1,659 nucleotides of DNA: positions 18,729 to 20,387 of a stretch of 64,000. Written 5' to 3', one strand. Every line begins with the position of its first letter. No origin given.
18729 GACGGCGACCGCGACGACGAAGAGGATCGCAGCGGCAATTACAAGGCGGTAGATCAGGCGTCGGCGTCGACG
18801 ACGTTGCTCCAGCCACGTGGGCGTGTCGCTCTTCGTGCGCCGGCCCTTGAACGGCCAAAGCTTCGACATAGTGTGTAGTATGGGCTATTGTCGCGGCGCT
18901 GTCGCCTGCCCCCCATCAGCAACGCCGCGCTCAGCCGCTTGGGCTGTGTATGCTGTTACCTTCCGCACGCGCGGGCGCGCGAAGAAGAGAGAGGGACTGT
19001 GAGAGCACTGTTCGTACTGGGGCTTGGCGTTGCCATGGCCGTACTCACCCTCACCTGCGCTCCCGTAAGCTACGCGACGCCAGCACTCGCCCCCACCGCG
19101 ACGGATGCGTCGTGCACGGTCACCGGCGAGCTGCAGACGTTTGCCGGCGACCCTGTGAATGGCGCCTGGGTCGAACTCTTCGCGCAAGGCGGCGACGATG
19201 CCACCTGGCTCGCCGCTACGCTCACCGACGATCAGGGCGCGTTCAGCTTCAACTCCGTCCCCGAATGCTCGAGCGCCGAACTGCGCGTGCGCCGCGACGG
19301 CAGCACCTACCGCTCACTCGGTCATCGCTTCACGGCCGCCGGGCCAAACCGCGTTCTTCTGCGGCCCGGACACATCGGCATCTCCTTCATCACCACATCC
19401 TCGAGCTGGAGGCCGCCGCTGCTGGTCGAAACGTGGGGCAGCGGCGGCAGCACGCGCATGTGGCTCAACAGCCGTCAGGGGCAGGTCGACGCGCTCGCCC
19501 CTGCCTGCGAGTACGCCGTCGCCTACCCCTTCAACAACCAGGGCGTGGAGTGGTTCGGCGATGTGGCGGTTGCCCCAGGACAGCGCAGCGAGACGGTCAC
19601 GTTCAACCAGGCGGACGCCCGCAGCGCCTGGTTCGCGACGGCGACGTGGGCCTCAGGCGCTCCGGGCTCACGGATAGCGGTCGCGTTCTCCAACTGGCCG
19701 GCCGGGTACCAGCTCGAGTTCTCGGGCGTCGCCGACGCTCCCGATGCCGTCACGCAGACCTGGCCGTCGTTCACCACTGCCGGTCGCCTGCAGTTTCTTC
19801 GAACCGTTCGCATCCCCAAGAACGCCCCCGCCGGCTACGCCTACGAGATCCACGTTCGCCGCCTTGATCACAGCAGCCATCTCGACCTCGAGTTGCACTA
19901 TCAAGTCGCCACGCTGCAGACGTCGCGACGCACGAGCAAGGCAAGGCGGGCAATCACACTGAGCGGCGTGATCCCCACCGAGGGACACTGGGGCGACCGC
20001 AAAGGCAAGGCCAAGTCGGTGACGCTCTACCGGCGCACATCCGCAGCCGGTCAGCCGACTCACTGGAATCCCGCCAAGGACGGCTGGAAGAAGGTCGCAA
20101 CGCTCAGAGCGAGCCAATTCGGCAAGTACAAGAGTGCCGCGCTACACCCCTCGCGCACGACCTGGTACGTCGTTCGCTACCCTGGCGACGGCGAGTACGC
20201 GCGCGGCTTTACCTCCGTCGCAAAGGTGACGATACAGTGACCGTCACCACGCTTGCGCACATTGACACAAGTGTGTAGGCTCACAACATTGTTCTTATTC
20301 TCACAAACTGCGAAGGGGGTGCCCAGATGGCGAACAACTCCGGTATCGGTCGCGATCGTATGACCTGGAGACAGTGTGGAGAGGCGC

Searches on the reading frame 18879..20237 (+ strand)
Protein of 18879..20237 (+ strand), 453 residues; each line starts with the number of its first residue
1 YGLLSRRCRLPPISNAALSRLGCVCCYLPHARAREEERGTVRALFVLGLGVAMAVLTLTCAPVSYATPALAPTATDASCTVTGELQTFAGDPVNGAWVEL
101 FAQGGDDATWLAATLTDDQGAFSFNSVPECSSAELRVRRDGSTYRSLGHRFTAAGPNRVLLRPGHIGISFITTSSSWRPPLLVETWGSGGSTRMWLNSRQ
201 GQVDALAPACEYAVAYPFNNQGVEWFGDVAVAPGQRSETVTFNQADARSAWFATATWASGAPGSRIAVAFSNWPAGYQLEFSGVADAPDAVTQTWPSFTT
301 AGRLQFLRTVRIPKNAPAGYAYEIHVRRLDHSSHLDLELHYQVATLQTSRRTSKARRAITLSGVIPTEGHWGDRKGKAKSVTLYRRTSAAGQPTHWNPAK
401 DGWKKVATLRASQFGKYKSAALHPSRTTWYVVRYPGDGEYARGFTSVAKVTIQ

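Call 68: search_protein_families(library=pfam, proteins=[window:18879-20237:+], max_evalue=0.00001)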
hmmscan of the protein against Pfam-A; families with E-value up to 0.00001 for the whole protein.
window:18879-20237:+ (453 aa): 1 family
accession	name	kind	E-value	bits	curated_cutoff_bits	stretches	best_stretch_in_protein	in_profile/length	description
PF13620.12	CarboxypepD_reg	-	2.3e-06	28.3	32.3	0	80-145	1-62/82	Carboxypeptidase regulatory-like domain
